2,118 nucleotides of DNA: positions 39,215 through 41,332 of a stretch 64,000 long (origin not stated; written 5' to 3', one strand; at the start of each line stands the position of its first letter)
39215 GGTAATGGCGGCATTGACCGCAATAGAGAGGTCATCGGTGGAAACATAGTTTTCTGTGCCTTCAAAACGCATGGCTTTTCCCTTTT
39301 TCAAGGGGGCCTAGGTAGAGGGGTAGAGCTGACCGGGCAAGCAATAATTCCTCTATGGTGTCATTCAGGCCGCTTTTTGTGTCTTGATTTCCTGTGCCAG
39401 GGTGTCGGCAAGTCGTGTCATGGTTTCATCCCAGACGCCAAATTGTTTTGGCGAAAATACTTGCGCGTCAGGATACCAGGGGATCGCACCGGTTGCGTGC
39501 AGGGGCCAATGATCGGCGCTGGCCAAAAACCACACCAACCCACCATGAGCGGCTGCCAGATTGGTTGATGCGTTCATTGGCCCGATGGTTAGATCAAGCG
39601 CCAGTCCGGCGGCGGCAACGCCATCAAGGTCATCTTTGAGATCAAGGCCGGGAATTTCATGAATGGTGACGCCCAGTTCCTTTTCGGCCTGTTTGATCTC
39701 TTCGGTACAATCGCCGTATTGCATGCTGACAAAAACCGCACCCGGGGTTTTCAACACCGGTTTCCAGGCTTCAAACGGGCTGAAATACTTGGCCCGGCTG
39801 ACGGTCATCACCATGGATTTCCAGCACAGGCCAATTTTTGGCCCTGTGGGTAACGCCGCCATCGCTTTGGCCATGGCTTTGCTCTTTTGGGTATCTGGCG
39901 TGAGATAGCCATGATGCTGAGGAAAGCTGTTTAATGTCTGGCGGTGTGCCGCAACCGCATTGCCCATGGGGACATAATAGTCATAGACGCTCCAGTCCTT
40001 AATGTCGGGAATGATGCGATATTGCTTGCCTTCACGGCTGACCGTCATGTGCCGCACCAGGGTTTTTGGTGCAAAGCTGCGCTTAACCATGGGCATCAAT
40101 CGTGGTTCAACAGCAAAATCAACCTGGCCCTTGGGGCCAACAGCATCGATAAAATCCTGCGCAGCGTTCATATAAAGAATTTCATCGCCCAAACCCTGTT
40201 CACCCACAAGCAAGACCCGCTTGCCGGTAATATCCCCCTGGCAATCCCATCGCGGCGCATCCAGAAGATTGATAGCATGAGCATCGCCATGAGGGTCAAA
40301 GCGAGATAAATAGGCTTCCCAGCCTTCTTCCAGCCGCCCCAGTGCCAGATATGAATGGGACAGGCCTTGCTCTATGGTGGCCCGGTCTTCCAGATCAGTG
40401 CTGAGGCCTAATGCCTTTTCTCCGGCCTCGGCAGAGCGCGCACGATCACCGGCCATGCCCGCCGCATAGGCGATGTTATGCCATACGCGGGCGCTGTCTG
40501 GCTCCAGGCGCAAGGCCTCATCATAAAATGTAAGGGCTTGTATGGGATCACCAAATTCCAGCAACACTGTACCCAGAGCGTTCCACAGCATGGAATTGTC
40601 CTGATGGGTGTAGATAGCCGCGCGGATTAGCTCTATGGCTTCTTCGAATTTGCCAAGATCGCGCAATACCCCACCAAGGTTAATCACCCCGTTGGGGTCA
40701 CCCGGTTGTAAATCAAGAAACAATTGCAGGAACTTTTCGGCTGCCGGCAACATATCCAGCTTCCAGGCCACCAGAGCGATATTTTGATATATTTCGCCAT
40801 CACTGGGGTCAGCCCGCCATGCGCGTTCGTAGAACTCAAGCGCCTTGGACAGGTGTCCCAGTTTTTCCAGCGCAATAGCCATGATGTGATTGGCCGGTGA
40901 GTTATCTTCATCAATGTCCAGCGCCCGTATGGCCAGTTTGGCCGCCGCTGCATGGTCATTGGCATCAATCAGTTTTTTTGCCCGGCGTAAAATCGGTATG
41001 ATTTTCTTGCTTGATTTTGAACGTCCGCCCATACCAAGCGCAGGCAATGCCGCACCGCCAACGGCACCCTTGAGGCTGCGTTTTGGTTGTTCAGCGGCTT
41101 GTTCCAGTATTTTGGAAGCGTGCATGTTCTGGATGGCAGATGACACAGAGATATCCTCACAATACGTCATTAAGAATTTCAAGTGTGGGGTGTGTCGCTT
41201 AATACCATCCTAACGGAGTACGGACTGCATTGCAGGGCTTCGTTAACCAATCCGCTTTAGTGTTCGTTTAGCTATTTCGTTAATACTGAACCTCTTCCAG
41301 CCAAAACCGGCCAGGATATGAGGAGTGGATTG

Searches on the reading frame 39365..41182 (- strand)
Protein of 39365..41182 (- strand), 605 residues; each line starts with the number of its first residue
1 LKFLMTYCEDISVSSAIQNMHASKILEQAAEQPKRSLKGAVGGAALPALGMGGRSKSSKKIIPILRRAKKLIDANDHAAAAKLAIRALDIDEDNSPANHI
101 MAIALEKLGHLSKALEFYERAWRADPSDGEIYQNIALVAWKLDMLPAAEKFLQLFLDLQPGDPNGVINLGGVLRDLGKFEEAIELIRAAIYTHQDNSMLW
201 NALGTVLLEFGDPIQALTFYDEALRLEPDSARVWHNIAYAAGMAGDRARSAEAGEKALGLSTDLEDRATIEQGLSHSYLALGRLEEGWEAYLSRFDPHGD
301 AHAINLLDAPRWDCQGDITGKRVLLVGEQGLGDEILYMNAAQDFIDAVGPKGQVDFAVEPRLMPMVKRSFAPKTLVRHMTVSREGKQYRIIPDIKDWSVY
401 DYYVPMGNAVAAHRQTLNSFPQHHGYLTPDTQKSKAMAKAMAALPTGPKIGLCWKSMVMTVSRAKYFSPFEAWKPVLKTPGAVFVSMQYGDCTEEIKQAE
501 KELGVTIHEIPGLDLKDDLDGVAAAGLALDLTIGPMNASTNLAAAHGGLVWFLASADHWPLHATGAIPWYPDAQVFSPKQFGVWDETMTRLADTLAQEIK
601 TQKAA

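Call 60: search_protein_families(library=pfam, proteins=[window:39365-41182:-], max_evalue=0.0001)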
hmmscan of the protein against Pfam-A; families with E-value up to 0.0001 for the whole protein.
window:39365-41182:- (605 aa): 16 families
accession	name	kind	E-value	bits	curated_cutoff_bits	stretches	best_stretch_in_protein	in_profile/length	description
PF07719.23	TPR_2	-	7.3e-19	66.7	27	0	199-229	3-33/34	Tetratricopeptide repeat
PF13431.12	TPR_17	-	7e-18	63.8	24.4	0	219-246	1-28/34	Tetratricopeptide repeat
PF14559.12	TPR_19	-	1.3e-16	61.1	25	1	71-133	1-62/68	Tetratricopeptide repeat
PF13181.12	TPR_8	-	2e-16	59.1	25.7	0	168-191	6-29/34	Tetratricopeptide repeat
PF13428.12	TPR_14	-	2.5e-16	59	23.5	1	199-239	3-43/44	Tetratricopeptide repeat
PF00515.34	TPR_1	-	6e-14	51.6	27.8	0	199-229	3-33/34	Tetratricopeptide repeat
PF13424.12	TPR_12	-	2.2e-11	44.2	30.1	1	168-226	8-74/77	Tetratricopeptide repeat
PF13414.12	TPR_11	-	2.7e-11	43.4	26.8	0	215-240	12-37/42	TPR repeat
PF13432.12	TPR_16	-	1e-10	42.3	32.7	1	172-231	6-65/65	Tetratricopeptide repeat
PF13176.12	TPR_7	-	2.9e-07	30.5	27.9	0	168-193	4-29/36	Tetratricopeptide repeat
PF23914.1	TPR_CcmH_CycH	-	1.5e-06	28.6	42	0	186-254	39-107/158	Cytochrome c-type biogenesis protein H TPR domain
PF25063.1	ARM_TT21_C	-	2.2e-05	24.9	35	0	67-125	101-159/209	Tetratricopeptide repeat protein 21 C-terminal ARM domain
PF13374.12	TPR_10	-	3.1e-05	24.3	27.5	0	168-194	7-33/42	Tetratricopeptide repeat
PF01239.28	PPTA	-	4.4e-05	23.4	29.5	0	179-208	1-30/32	Protein prenyltransferase alpha subunit repeat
PF13371.12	TPR_9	-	7.9e-05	23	35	0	108-163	8-63/73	Tetratricopeptide repeat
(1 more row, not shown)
